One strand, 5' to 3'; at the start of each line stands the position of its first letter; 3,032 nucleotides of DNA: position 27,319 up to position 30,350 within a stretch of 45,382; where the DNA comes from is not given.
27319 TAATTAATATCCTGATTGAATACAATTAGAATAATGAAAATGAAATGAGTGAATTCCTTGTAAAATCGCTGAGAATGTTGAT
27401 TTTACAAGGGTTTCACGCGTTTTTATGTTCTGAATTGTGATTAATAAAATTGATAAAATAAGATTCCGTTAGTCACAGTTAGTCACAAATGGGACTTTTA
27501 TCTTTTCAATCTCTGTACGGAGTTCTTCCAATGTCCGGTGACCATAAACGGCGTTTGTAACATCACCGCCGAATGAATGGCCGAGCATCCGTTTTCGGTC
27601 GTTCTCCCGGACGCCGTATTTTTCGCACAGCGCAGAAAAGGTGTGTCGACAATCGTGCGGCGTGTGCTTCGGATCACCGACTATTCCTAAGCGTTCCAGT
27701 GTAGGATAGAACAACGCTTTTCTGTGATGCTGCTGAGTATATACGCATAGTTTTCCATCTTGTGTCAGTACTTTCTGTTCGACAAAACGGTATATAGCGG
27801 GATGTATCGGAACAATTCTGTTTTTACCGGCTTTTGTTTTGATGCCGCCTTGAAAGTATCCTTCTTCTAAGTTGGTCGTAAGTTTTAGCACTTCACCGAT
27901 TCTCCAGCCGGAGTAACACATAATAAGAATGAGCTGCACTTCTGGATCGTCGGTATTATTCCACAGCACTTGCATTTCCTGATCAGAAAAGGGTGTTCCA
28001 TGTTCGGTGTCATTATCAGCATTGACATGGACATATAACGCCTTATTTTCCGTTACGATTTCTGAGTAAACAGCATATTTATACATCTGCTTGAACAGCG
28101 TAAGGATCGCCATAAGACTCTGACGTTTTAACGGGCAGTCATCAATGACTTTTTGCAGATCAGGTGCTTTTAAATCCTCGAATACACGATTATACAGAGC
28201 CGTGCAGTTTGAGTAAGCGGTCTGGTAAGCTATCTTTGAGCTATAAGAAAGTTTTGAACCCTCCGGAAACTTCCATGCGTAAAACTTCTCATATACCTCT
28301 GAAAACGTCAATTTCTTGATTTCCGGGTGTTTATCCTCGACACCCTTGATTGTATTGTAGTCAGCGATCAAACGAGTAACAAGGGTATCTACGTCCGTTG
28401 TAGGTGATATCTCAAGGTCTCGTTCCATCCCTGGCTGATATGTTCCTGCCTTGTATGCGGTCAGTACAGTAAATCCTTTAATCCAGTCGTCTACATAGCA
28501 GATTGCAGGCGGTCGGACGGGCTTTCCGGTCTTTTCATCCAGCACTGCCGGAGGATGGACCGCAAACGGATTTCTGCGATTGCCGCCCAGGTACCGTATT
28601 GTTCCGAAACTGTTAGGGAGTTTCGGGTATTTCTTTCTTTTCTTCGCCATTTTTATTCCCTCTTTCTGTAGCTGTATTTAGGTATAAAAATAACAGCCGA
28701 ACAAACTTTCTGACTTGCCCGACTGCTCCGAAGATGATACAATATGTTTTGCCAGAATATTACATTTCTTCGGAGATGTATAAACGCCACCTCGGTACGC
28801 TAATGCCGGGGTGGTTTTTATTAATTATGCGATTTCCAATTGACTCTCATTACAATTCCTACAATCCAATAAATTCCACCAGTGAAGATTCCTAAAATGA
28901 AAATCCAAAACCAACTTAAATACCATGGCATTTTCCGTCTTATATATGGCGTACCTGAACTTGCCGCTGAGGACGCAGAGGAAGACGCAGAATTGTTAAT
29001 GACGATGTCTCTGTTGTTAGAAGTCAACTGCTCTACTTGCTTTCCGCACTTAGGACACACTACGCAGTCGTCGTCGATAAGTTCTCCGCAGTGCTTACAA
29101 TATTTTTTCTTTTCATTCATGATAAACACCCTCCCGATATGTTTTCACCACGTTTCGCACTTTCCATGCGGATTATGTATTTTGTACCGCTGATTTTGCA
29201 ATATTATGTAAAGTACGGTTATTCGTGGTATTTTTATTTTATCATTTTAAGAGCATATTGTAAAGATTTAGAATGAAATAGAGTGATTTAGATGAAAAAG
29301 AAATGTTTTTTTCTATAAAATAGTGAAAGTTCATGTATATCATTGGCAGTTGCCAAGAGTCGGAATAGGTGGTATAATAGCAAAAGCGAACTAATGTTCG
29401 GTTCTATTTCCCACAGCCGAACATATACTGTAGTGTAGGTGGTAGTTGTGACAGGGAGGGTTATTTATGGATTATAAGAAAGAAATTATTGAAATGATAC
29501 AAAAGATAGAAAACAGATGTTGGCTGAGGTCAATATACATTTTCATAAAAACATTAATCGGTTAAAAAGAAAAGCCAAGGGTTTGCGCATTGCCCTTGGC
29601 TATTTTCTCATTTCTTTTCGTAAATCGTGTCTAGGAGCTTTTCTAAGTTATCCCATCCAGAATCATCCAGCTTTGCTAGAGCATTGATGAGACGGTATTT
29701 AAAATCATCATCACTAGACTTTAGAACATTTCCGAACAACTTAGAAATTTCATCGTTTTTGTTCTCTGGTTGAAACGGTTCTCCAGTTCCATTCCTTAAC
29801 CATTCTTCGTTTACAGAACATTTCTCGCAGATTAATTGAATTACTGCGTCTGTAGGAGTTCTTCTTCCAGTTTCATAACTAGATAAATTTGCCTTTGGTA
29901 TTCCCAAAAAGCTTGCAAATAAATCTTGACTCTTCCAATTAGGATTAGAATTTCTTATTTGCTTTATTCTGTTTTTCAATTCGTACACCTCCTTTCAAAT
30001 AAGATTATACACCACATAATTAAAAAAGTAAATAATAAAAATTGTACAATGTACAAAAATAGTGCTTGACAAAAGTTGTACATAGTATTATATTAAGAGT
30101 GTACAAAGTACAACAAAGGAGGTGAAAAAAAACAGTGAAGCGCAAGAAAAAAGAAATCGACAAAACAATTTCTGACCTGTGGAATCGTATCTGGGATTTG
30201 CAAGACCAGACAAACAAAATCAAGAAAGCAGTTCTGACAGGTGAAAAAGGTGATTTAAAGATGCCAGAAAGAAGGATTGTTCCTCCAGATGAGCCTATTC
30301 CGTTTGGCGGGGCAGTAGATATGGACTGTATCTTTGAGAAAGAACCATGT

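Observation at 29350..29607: Perfect LexA (Cheo) box on a consensus promoter driving a 32-codon ORF that converges on the CI-like repressor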

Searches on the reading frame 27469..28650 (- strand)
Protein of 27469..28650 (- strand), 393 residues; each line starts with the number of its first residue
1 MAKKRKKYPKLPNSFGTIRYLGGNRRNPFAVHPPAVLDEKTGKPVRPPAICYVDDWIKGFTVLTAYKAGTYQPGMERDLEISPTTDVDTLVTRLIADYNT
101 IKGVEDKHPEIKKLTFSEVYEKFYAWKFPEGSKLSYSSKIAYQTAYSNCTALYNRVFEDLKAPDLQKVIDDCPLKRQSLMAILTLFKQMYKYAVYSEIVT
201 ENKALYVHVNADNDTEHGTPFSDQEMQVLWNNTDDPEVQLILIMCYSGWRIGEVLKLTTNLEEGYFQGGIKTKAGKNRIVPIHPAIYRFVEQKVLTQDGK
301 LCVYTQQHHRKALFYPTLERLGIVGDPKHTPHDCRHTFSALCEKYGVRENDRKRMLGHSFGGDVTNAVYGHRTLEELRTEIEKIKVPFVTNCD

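Call 5: search_protein_families(library=pfam, proteins=[window:27469-28650:-], max_evalue=0.01)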
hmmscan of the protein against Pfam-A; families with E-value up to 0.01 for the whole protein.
window:27469-28650:- (393 aa): 1 family
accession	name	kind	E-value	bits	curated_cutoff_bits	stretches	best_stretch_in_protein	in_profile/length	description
PF00589.27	Phage_integrase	-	3.9e-06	27.2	27.1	1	238-360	25-158/172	Phage integrase family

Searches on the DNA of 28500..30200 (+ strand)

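Call 6: search_dna_similar(query=window:28650-30150:+, collection=phages, mode=distant, max_rows=20)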
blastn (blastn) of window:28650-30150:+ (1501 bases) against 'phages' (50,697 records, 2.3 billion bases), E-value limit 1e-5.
Records with a match: 9; places in all: 9; records where one place covers at least 80% of the query: 0.
Best place of each record, by identity: 90-95% 1; 80-90% 3; 60-80% 5.
By first word of the organism name: Ruminococcus 5; Bacteriophage 3; Dulem 1.
By host as written in the record: [Ruminococcus] gnavus ATCC 29149 4; - 3; Mediterraneibacter gnavus (Ruminococcus gnavus) DB_YZ_1 1; Varecia variegata 1.
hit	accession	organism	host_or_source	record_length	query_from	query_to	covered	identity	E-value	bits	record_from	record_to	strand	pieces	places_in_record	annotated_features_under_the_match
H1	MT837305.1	Bacteriophage sp.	human fecal samples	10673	685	859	12%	89.8%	2e-55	224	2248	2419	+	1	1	record has no annotation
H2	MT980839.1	Ruminococcus phage phiRgPS_6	[Ruminococcus] gnavus ATCC 29149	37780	27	173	10%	70.1%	1e-7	65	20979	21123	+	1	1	none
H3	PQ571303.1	Ruminococcus phage RG-TP1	Mediterraneibacter gnavus (Ruminococcus ...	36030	32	173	9%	70.2%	6e-6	59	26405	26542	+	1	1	hypothetical protein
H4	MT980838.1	Ruminococcus phage phiRg519T2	[Ruminococcus] gnavus ATCC 29149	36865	27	131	7%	78.1%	1e-13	84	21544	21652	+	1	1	none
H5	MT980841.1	Ruminococcus phage phiRM10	[Ruminococcus] gnavus ATCC 29149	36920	27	126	7%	76.6%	1e-8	68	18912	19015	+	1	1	none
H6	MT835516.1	Bacteriophage sp.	human fecal samples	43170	884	967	6%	76.2%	6e-6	60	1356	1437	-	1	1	record has no annotation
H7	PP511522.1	Dulem virus 35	Varecia variegata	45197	28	98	5%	80.3%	3e-9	71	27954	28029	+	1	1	hypothetical protein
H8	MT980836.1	Ruminococcus phage phiRg507T2_2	[Ruminococcus] gnavus ATCC 29149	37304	27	96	5%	80.5%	5e-7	63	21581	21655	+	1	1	none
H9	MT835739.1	Bacteriophage sp.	human fecal samples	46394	817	864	3%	91.7%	3e-9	70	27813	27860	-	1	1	record has no annotation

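Call 8: get_annotated_region(hit=H1, flank=3000)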
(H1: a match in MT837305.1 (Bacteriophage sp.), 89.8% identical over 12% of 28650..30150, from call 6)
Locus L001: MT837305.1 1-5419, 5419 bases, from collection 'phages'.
description: UNVERIFIED: Bacteriophage sp. clone scaffold_4429 genomic sequence.
organism: Bacteriophage sp. (NCBI taxid 38018)
taxonomy: Viruses
host: -; source: human fecal samples; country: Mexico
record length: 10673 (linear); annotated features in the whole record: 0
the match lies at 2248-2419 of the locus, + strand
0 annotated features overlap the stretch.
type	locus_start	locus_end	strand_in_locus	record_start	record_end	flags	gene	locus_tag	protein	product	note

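Call 9: get_annotated_region(hit=H9, flank=3000)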
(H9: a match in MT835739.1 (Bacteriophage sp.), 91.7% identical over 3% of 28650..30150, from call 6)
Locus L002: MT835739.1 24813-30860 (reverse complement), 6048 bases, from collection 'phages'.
description: UNVERIFIED: Bacteriophage sp. clone scaffold_573 genomic sequence.
organism: Bacteriophage sp. (NCBI taxid 38018)
taxonomy: Viruses
host: -; source: human fecal samples; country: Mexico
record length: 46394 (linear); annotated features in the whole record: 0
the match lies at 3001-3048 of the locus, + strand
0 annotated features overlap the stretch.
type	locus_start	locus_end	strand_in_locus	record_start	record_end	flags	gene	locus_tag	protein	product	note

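Call 10: get_annotated_region(hit=H6, flank=3000)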
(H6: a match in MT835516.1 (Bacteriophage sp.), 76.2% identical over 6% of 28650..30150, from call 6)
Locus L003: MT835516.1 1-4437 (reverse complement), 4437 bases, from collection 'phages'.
description: UNVERIFIED: Bacteriophage sp. clone scaffold_83 genomic sequence.
organism: Bacteriophage sp. (NCBI taxid 38018)
taxonomy: Viruses
host: -; source: human fecal samples; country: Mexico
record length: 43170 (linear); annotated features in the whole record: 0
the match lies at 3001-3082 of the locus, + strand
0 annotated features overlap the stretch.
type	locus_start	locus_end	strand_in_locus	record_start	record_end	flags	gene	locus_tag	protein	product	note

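Call 56: search_rna_families(source=window, start=28500, end=30200, threshold=evalue, max_evalue=1)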
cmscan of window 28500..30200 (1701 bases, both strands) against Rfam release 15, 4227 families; matches with E-value up to 1: 1.
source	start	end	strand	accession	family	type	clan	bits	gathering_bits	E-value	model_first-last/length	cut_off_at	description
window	29564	29615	+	RF00645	MIR169_2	Gene; miRNA;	CL00098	25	50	0.00081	1-118/118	no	MIR169_2 microRNA precursor family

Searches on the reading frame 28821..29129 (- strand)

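Call 5: search_protein_families(library=pfam, proteins=[window:28821-29129:-], max_evalue=0.01)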
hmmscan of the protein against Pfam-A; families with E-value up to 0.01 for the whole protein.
window:28821-29129:- (102 aa): 7 families
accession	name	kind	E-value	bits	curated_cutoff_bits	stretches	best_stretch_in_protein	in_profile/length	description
PF13240.11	Zn_Ribbon_1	-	1.7e-05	24.9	25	1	10-31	1-22/23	zinc-ribbon domain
PF13248.11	Zn_ribbon_3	-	0.00013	21.7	27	1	8-30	2-24/26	zinc-ribbon domain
PF12773.13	DZR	-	0.00072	20.1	27.3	1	8-32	12-34/45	Double zinc ribbon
PF14149.11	YhfH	-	0.003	17.8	27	0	2-19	7-24/37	YhfH-like protein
PF14803.11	Zn_ribbon_Nudix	-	0.0051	17.1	25.6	0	25-35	3-13/34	Nudix N-terminal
PF17032.10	Zn_ribbon_15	-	0.0054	18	28.9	1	3-29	47-73/73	zinc-ribbon family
PF10083.14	DUF2321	-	0.0088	16.1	24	0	5-62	23-77/157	Uncharacterized protein conserved in bacteria (DUF2321)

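Call 22: search_protein_families(library=phrogs, proteins=[window:28821-29129:-], max_evalue=0.01)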
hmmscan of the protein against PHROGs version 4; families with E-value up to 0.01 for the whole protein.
window:28821-29129:- (102 aa): 10 families
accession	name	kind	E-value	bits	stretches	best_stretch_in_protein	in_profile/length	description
phrog_16989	-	moron, auxiliary metabolic gene and host takeover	5.1e-06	27.5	1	5-101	3-98/122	membrane protein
phrog_6586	-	unknown function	0.00053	20.9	1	9-41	4-36/129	-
phrog_38187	-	unknown function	0.0013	19.8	1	9-44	4-39/144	-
phrog_4852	-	unknown function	0.0016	19.1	1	4-47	9-54/194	-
phrog_8436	-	unknown function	0.0025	18.9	1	4-38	59-93/110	-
phrog_6422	-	moron, auxiliary metabolic gene and host takeover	0.0047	18.3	1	9-66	8-77/120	Lar-like restriction alleviation protein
phrog_2546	-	unknown function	0.0051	18.1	1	10-43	2-35/180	-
phrog_8032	-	unknown function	0.0061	17.8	1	6-46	71-113/173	-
phrog_25593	-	unknown function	0.0061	16.7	0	21-74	40-91/344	-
phrog_38469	-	unknown function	0.0062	17.3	1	5-31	210-236/272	-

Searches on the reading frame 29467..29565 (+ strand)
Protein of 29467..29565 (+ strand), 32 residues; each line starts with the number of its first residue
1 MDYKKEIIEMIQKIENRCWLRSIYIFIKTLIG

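Call 5: search_protein_families(library=pfam, proteins=[window:29467-29565:+], max_evalue=0.01)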
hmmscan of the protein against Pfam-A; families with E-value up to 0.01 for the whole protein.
window:29467-29565:+ (32 aa): 0 families

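Call 22: search_protein_families(library=phrogs, proteins=[window:29467-29565:+], max_evalue=0.01)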
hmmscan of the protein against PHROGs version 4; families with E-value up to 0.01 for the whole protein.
window:29467-29565:+ (32 aa): 0 families

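Call 34: find_encoding_contigs(protein=window:29467-29565:+, flank=6000, max_places=8)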
Protein window:29467-29565:+ (32 aa): 25 contigs read that carry it; 8 places shown.
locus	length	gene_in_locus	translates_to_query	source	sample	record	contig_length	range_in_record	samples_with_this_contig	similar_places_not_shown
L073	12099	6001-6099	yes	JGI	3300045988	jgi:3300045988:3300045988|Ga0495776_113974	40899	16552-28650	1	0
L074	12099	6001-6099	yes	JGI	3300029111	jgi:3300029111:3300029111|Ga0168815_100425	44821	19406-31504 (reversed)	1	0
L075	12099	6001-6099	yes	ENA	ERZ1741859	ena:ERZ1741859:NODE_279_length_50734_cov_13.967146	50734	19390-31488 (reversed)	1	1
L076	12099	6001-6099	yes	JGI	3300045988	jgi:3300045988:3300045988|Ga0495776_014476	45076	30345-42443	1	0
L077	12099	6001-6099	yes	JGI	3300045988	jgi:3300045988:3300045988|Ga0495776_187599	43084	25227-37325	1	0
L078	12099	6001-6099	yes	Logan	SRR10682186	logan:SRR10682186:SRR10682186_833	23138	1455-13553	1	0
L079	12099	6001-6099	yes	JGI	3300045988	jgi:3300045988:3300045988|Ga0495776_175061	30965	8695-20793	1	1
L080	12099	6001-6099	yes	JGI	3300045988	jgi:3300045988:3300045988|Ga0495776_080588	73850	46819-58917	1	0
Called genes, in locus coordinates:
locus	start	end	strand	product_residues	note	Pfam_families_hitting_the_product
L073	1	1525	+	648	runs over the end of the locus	-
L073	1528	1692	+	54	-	-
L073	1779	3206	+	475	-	PF05257:CHAP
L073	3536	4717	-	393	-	PF00589:Phage_integrase (weak)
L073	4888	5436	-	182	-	PF12869:tRNA_anti-like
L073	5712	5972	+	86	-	-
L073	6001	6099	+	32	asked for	-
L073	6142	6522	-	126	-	PF01381:HTH_3 (weak)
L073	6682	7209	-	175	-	-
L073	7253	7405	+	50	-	-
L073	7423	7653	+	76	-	-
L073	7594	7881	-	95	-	-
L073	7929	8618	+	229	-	PF02498:Bro-N, PF10552:ORF6C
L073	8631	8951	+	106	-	-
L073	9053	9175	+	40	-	-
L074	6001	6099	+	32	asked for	-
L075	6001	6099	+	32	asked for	-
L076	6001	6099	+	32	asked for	-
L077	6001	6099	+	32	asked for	-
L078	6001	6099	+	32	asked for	-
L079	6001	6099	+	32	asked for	-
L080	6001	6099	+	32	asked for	-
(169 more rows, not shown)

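Call 44: find_related_loci(query=A3, collection=viral_contigs, flank=2500)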
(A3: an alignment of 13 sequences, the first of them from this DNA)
Query A3 (32 aa) in viral_contigs; peptide patterns used: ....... (x = any residue, [..] = any of these).
599 stretches matched a pattern (row limit reached: there are more); 469 encode a relative of the query (tblastn E <= 1e-3); the best 80 are kept; 80 distinct loci.
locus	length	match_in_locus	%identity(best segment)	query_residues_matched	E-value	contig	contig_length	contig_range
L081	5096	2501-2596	100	1-32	5e-17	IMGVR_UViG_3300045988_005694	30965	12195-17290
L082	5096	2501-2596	100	1-32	5e-17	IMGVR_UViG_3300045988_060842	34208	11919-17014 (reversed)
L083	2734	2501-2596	100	1-32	5e-17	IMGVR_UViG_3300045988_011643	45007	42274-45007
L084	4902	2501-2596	100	1-32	5e-17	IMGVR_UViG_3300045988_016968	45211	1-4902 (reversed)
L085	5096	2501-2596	100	1-32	5e-17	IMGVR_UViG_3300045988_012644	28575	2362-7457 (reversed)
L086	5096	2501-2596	100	1-32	5e-17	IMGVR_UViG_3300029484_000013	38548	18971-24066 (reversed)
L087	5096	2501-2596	100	1-32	5e-17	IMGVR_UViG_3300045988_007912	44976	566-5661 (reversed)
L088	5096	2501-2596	97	1-32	6e-17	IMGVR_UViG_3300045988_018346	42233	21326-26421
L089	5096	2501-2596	100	1-32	5e-17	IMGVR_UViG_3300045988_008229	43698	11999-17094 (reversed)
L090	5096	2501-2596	100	1-32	5e-17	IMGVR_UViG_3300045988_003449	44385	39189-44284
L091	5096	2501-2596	100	1-32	5e-17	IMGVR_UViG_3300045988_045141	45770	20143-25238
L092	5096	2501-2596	100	1-32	5e-17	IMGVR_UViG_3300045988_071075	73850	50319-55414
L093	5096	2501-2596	100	1-32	5e-17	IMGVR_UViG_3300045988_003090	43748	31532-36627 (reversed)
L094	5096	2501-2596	100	1-32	5e-17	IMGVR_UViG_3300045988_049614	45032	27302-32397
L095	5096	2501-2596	100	1-32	5e-17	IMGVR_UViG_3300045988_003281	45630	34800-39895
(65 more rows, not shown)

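Call 58: search_solved_structures(query=window:29467-29562:+, max_evalue=10)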
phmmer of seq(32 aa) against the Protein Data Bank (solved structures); distinct sequences matched with E-value up to 10: 0.

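Call 72: search_dna_similar(query=window:29467-29562:+, collection=phages, mode=protein, max_evalue=1, max_rows=30)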
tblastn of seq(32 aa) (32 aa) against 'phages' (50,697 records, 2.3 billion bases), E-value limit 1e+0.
No match.

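Call 75: predict_structure(protein=window:29467-29562:+)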
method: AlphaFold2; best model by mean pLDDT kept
length: 32 residues; sequences in the alignment: 1
mean_pLDDT: 92.4   pTM: 0.47
mean pLDDT of the five models: 92.4, 86.3, 84.8, 77.9, 77.2
residues with pLDDT >= 90: 28; 70-90: 2; 50-70: 2; < 50: 0
segments of 3 or more residues with pLDDT < 50: none
pLDDT, mean of each block of 10 residues (from residue 1): 89 96 95 75
secondary structure, 60 per line:
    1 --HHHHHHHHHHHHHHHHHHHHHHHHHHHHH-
elements in order: H3-31

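Call 89: search_protein_representatives(protein=window:29467-29562:+)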
Query: 32 residues. Proteins with E-value up to 0.001 (for the whole library): 24; up to 1e-10: 0; up to 1e-30: 0. The best 24 are listed.
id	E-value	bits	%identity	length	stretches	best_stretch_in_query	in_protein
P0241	6.2e-09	49.3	84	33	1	1-31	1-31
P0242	7.5e-09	49.0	87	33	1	1-30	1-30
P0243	2.4e-08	47.5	81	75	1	1-31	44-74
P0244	7.8e-08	46.0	72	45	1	1-32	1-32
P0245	8.4e-08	45.9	75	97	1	1-32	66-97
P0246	5.9e-07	43.4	76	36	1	3-31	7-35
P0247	6.5e-07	43.2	72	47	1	3-31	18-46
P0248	1.8e-06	41.9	70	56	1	2-31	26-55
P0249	1.8e-06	41.9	80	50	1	1-25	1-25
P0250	3.5e-06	41.1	72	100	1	3-31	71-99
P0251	5.9e-06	40.4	72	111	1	3-31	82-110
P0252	1.6e-05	39.1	69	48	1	2-30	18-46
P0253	2.7e-05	38.4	66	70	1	1-32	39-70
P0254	3.2e-05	38.2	72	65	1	2-30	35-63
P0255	4.5e-05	37.7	65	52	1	1-31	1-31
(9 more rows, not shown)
